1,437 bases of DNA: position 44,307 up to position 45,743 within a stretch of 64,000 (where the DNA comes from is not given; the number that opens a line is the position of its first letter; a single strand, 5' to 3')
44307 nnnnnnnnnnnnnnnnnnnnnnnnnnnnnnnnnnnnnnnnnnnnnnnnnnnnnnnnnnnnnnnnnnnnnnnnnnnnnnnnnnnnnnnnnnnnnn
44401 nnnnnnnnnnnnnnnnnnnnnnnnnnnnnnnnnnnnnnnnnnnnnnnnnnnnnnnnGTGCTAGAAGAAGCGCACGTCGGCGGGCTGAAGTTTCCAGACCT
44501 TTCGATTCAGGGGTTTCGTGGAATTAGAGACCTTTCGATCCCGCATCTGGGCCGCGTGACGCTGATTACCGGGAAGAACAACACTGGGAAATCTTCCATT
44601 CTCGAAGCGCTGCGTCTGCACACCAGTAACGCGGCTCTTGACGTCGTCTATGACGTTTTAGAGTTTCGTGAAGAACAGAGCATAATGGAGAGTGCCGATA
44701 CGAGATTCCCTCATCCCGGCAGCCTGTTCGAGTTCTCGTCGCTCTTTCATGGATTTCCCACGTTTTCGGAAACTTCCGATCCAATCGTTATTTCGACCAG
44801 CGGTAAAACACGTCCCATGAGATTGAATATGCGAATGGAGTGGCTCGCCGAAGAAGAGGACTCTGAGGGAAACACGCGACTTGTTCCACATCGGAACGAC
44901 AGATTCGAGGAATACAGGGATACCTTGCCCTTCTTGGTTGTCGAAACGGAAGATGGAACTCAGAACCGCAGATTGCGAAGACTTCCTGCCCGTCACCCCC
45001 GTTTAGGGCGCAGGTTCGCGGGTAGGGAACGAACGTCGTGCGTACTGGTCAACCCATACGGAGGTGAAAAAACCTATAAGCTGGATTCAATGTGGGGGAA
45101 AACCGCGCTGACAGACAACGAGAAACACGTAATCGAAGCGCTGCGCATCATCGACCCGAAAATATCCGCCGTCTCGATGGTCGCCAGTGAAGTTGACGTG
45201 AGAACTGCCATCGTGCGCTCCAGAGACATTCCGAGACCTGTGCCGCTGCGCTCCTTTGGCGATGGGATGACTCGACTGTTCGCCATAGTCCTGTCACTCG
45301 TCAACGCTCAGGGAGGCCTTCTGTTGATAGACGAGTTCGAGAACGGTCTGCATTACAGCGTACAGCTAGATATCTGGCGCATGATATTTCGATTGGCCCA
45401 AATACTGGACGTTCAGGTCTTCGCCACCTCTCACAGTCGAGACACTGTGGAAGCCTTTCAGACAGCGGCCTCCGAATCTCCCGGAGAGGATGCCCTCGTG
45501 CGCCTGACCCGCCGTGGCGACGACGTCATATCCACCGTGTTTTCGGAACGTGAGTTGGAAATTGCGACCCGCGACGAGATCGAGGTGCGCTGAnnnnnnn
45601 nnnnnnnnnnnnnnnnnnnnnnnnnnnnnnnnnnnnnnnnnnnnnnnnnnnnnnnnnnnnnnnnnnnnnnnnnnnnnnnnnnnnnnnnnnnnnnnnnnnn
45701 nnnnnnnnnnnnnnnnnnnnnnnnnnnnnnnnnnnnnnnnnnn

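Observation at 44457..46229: Low-GC two-gene ATPase + TOPRIM-like module between pyrD and a tRNA-Ser pair: candidate compact PARIS/OLD-like anti-phage system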

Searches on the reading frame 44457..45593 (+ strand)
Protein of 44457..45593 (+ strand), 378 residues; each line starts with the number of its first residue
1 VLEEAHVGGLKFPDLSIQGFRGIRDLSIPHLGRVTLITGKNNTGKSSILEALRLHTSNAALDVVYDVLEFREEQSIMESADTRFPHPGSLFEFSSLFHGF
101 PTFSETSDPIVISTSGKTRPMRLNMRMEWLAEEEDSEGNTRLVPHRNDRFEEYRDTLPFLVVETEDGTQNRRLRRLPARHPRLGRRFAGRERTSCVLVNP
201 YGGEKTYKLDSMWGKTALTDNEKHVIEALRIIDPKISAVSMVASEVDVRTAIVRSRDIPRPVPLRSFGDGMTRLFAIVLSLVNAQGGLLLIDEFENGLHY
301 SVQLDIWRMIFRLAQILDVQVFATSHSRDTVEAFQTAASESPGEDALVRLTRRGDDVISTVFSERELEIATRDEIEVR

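Call 4: search_protein_families(library=pfam, proteins=[window:44457-45593:+], max_evalue=0.1)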
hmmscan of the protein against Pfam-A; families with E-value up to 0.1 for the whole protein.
window:44457-45593:+ (378 aa): 11 families
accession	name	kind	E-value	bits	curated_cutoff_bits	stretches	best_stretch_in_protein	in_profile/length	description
PF13304.12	AAA_21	-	1.9e-20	74.6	27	2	250-327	221-299/304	AAA domain, putative AbiEii toxin, Type IV TA system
PF13175.12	AAA_15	-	8.2e-20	72.2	32.1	2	261-329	295-372/374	AAA ATPase domain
PF13476.12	AAA_23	-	1.9e-08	35.7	27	1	15-54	2-41/201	AAA domain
PF11398.14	DUF2813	-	1.8e-07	31.3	21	1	15-73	6-63/372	Protein of unknown function (DUF2813)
PF02463.25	SMC_N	-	7.4e-06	26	40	1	15-53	5-45/220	RecF/RecN/SMC N terminal domain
PF13555.12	AAA_29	-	0.0002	21.5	27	1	19-52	11-42/61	P-loop containing region of AAA domain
PF13401.12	AAA_22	-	0.015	16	27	0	262-313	64-110/130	AAA domain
PF09818.15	ABC_ATPase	-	0.021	14.3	23.2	1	23-62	72-109/283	P-loop domain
PF00005.33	ABC_tran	-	0.022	15.8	25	0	32-72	11-51/137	ABC transporter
PF13238.12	AAA_18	-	0.05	14.5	29.4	0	36-70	2-31/128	AAA domain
PF13514.12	AAA_27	-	0.076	13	22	0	28-52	21-46/206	AAA domain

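Call 5: search_protein_families(library=padloc, proteins=[window:44457-45593:+], max_evalue=0.1)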
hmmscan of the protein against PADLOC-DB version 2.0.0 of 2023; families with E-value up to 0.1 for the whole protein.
window:44457-45593:+ (378 aa): 127 families (the best 25 are shown)
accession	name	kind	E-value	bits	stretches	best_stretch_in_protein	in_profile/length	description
PDLC04611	PDC-M38A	-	1.3e-89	299.4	1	14-378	4-383/383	-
PDLC02336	AbiLi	-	1.3e-63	213.6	1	14-378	4-340/340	AbiLi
PDLC04608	PDC-M38A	-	1.4e-44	151.3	1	14-351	7-338/367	-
PDLC04610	PDC-M38A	-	1.7e-39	134.1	2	211-378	193-362/362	-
PDLC04607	PDC-M38A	-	5.4e-37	125.5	2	200-339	537-675/715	-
PDLC02980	AriA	-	6.3e-26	90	2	250-327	221-299/304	-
PDLC04609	PDC-M38A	-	2.9e-22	77.4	2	225-342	214-331/371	-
PDLC02979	AriA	-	1e-19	69.6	2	15-59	6-50/373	-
PDLC03878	NsnB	-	1.2e-16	59.5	2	223-349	173-292/345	-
PDLC04389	PDC-M07A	-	2.5e-15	54.4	2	230-337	253-377/443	-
PDLC04176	HEC-01A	-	2.6e-15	54.7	2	222-335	210-325/371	-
PDLC04168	GajA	-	3.6e-14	50.4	2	261-335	251-326/570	-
PDLC02335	AbiLi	-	1.5e-13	48.5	1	30-330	74-240/326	AbiLi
PDLC04393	PDC-M07A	-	7.3e-13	46.3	2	265-338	286-360/435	-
PDLC04135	mad3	-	3.8e-12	44.4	2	14-56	4-46/374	mads_3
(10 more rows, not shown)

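Call 6: search_protein_families(library=ncbifam, proteins=[window:44457-45593:+], max_evalue=0.1)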
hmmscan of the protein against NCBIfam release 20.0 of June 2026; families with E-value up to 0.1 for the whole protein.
window:44457-45593:+ (378 aa): 19 families
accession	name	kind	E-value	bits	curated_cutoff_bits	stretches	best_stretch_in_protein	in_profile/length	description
NF041760.1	PtuA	equivalog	5.8e-07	28.8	500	1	10-55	50-95/524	retron Ec78 anti-phage system effector ATPase PtuA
TIGR00611.2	recf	equivalog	1.2e-06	28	172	1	14-54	3-43/339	DNA replication/repair protein RecF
NF047739.1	antiphage_MADS3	equivalog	1.2e-06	28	420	1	223-327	273-375/427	methylation-associated defense system AAA family ATPase MAD3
NF047568.1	PSM_export_PmtC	equivalog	0.00026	20.5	375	1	266-332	119-184/290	phenol-soluble modulin export ABC transporter ATP-binding protein PmtC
NF007863.0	PRK10575.1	equivalog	0.00062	19.1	433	0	31-67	36-72/265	Fe3+-hydroxamate ABC transporter ATP-binding protein FhuC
NF010680.0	PRK14079.1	equivalog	0.0014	17.7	386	0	15-56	6-47/349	recombination protein F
NF038234.1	retron_eff_Eco8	equivalog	0.0016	17.1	250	1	16-55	7-46/679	retron Eco8 family effector endonuclease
NF002572.0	PRK02224.1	equivalog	0.0018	16.6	1087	1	11-77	2-70/888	DNA double-strand break repair ATPase Rad50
NF003034.1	PRK03918.1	equivalog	0.0028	15.7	700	1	12-52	3-43/878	DNA double-strand break repair ATPase Rad50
NF045487.1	ASRP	equivalog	0.0038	15.9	300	1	32-59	15-41/593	archaea-specific SMC-related protein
NF040873.1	AztA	equivalog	0.0069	16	220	0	31-52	17-38/191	zinc ABC transporter ATP-binding protein AztA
TIGR02211.1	LolD_lipo_ex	equivalog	0.0077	15.8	307.75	0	31-120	30-118/221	lipoprotein-releasing ABC transporter ATP-binding protein LolD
TIGR03410.1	urea_trans_UrtE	equivalog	0.0094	15.4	285.8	0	31-56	25-50/230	urea ABC transporter ATP-binding subunit UrtE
NF011674.0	PRK15093.1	equivalog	0.015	14.5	627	1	245-331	138-222/330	putrescine export ABC transporter ATP-binding protein SapD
NF041035.1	Rad50_Halo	equivalog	0.015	13.6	1000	1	11-88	2-78/883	DNA double-strand break repair ATPase Rad50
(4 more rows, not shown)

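Call 9: search_solved_structures(query=window:44457-45593:+, max_evalue=0.01)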
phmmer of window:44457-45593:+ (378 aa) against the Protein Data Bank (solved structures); distinct sequences matched with E-value up to 0.01: 2.
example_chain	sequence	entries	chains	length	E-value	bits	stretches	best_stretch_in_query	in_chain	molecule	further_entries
6xjh_C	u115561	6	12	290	0.0039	19.5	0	264-333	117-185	ABC transporter ATP-binding protein | ABC transporter, ATP-binding protein, putative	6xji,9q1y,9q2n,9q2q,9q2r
4yer_A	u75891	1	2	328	0.0084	18.5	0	262-334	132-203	ABC transporter ATP-binding protein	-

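Call 13: find_homologous_proteins(query=window:44457-45593:+, max_evalue=0.00001)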
Query window:44457-45593:+ (378 aa): 2499 proteins with E <= 0.00001 among 8000 candidates; the best 120 are listed.
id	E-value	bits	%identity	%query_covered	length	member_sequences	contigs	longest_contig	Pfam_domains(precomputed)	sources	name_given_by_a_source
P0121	3.0e-146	505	64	100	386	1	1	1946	PF11398.15,PF13175.13,PF13476.13,PF02463.26,PF13304.13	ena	-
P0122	1.0e-137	477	63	100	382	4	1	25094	PF11398.15,PF13175.13,PF13476.13,PF13304.13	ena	-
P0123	4.6e-137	475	62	98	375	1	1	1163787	PF11398.15,PF13175.13,PF13476.13,PF13304.13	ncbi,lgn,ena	-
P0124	5.3e-134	465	62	98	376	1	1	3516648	PF11398.15,PF13175.13,PF13476.13,PF13304.13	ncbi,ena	-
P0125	5.8e-134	465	62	100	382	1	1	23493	PF11398.15,PF13175.13,PF13476.13,PF13304.13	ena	-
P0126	1.9e-132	460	59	98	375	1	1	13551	PF11398.15,PF13175.13,PF13476.13,PF13304.13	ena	-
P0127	2.6e-132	459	60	100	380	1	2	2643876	PF11398.15,PF13175.13,PF13476.13,PF13304.13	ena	-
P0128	2.7e-132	459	62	98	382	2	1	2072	PF11398.15,PF13175.13,PF13476.13,PF13304.13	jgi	jgi:predicted ATPase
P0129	3.0e-132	459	61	100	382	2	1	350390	PF11398.15,PF13175.13,PF13476.13,PF13304.13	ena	-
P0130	4.5e-132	459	61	100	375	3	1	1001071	PF11398.15,PF13175.13,PF13476.13,PF02463.26,PF13304.13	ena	-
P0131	1.7e-131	457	61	98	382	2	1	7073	PF11398.15,PF13175.13,PF13476.13,PF02463.26,PF13304.13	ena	-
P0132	1.9e-131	457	61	100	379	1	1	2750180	PF11398.15,PF13175.13,PF13476.13,PF02463.26,PF13304.13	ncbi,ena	-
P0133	3.9e-131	455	61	98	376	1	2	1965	PF11398.15,PF13175.13,PF13476.13,PF02463.26,PF13304.13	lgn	-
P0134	1.0e-130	454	62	98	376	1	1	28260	PF11398.15,PF13175.13,PF13476.13,PF13304.13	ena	-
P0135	4.2e-130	452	60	99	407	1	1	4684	PF11398.15,PF13175.13,PF13476.13,PF13304.13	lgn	-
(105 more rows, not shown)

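Call 61: search_dna_similar(query=window:44457-45593:+, collection=plasmids, mode=protein, max_rows=40, rows=spread, max_evalue=0.001)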
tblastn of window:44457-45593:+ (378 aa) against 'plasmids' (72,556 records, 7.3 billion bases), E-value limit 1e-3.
Records with a match: 153; places in all: 169; records where one place covers at least 80% of the query: 118.
Best place of each record, by identity: <60% 153.
By first word of the organism name: Klebsiella 133; Acinetobacter 8; Escherichia 4; Lactococcus 2; Plesiomonas 1; Citrobacter 1; Raoultella 1; Salmonella 1; Psychrobacter 1; Methanocaldococcus 1.
By predicted mobility (MOB-suite, as given by PLSDB): non-mobilizable 137; mobilizable 11; conjugative 5.
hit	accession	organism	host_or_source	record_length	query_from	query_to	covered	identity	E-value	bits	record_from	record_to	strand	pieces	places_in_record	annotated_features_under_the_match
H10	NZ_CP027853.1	Plesiomonas shigelloides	whole organism,catfish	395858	15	378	96%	33.2%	1e-49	186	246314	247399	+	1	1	AAA family ATPase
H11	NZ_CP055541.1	Citrobacter freundii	culture,Wastewater effluent sample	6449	7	378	98%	29.5%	8e-41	160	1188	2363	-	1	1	ATP-binding protein | DUF3226 domain-containing protein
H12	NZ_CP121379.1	Acinetobacter baumannii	mixed culture,wastewater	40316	7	378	65%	39.1%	4e-33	195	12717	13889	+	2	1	ATP-binding protein | DUF3226 domain-containing protein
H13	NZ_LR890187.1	Klebsiella pneumoniae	Homo sapiens,sputum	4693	26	378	93%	24.8%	4e-12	75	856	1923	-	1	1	ATP-binding protein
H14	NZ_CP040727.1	Klebsiella pneumoniae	Homo sapiens,rectal swab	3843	26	378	93%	24.2%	7e-12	74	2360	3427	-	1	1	ATP-binding protein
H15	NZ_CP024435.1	Klebsiella pneumoniae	Homo sapiens,Trachaeal secretion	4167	26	378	93%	24.2%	7e-12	74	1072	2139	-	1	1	ATP-binding protein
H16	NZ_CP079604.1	Klebsiella pneumoniae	Homo sapiens,Endotracheal aspirate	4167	26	378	93%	24.2%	7e-12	74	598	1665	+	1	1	ATP-binding protein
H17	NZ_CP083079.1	Klebsiella pneumoniae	Homo sapiens,urine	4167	26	378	93%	24.2%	7e-12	74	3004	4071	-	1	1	ATP-binding protein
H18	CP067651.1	Klebsiella pneumoniae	Homo sapiens,other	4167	26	378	93%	24.2%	7e-12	74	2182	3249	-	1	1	AAA family ATPase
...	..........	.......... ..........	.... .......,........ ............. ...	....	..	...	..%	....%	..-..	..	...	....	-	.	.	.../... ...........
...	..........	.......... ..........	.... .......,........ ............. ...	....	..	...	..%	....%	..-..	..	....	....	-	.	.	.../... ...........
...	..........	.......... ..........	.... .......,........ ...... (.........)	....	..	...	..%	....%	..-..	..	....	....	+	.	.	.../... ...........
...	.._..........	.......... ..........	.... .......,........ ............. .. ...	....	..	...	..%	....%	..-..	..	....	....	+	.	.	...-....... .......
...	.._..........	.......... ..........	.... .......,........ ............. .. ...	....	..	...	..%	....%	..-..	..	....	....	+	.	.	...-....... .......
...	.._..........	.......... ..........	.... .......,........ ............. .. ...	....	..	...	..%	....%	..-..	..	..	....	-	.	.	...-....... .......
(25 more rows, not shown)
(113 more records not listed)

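Call 70: predict_structure(alignment_id=A5)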
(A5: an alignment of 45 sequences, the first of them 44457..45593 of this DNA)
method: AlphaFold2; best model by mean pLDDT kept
length: 378 residues; sequences in the alignment: 45
mean_pLDDT: 81.2   pTM: 0.84
mean pLDDT of the five models: 81.2, 79.5, 74.7, 72.2, 69.9
residues with pLDDT >= 90: 169; 70-90: 126; 50-70: 44; < 50: 39
segments of 3 or more residues with pLDDT < 50: 1-7, 74-84, 149-151, 183-188, 369-378
pLDDT, mean of each block of 10 residues (from residue 1): 49 93 91 94 89 94 84 49 50 81 75 82 91 84 68 72 91 68 48 88 73 83 93 93 79 91 89 94 93 93 96 94 95 92 85 89 63 40
secondary structure, 60 per line:
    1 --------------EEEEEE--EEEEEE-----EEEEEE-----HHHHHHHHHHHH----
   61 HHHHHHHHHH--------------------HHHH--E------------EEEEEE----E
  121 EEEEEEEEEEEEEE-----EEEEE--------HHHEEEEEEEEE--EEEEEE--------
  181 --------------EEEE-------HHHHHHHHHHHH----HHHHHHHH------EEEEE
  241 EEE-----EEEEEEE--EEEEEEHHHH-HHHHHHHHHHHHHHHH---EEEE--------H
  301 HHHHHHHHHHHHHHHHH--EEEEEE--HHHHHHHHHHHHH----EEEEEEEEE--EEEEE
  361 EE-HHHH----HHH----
elements in order: E15-20 E23-28 E34-39 H45-56 H61-70 H91-94 E110-115 E120-134 E140-144 E156-164 E167-172 E195-198 H206-217 H222-229 E236-243 E249-255 E258-263 H264-267 H269-284 E288-291 H300-317 E320-325 H328-340 E345-353 E356-362 H364-367

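Call 73: fold_search(model_id=the predicted structure, library=pdb)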
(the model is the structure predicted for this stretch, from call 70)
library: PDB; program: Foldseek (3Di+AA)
matches with E <= 10: 1316; with E <= 0.001: 397
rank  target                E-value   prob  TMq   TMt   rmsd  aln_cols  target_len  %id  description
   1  4ncj_A                5.8e-13  1.00  0.49  0.58   7.6       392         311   13  Crystal Structure of Pyrococcus furiosis Rad50 R805E mutation with ADP Beryllium Flouride (released 2014-03-05)
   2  3qku_B                7.2e-13  1.00  0.51  0.62   7.4       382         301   13  Mre11 Rad50 binding domain in complex with Rad50 and AMP-PNP (released 2011-03-30)
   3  8eea_B                1.8e-12  1.00  0.44  0.45  12.0       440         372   14  Structure of E.coli Septu (PtuAB) complex (released 2023-12-27)
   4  8eea_A                2.6e-12  1.00  0.43  0.43  12.7       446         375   12  Structure of E.coli Septu (PtuAB) complex (released 2023-12-27)
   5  4ncj_C                3.1e-12  1.00  0.50  0.57   8.1       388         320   13  Crystal Structure of Pyrococcus furiosis Rad50 R805E mutation with ADP Beryllium Flouride (released 2014-03-05)
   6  4nck_A                3.7e-12  1.00  0.48  0.56   8.3       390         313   12  Crystal Structure of Pyrococcus furiosis Rad50 R797G mutation (released 2014-03-05)
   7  4ncj_B                3.9e-12  1.00  0.49  0.58   8.1       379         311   13  Crystal Structure of Pyrococcus furiosis Rad50 R805E mutation with ADP Beryllium Flouride (released 2014-03-05)
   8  8sux_F                4.1e-12  1.00  0.44  0.45  11.9       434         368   13  Structure of E. coli PtuA hexamer (released 2024-01-10)
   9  9n69_D                4.3e-12  1.00  0.41  0.37  14.0       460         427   13  Structure of the retron IA complex with HNH nuclease in the "down" orientation (released 2025-04-23)
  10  3qkt_B                5.7e-12  1.00  0.48  0.56   9.6       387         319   13  Rad50 ABC-ATPase with adjacent coiled-coil region in complex with AMP-PNP (released 2011-03-30)
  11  8roa_A                5.7e-12  1.00  0.44  0.48  11.6       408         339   13  Human cohesin SMC1A-HD(longCC-EQ)/RAD21-C complex - ADP-bound conformation (released 2024-09-11)
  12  8ro9_C                6.8e-12  1.00  0.47  0.54  10.1       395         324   13  Human cohesin SMC1A-HD(longCC-EQ)/RAD21-C complex - Open/closed P-loop conformation (released 2024-09-11)
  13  6qj2_A                1.1e-11  1.00  0.48  0.50  13.0       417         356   11  Crystal structure of the C. thermophilum condensin Smc4 ATPase head in complex with the C-terminal domain of Brn1 (released 2019-07-03)
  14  8ro8_A                1.2e-11  1.00  0.45  0.48  12.3       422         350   13  Human cohesin SMC1A-HD(longCC-EQ)/RAD21-C complex - Apo closed P-loop conformation (released 2024-09-11)
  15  8sux_C                1.3e-11  1.00  0.46  0.46  12.1       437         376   13  Structure of E. coli PtuA hexamer (released 2024-01-10)
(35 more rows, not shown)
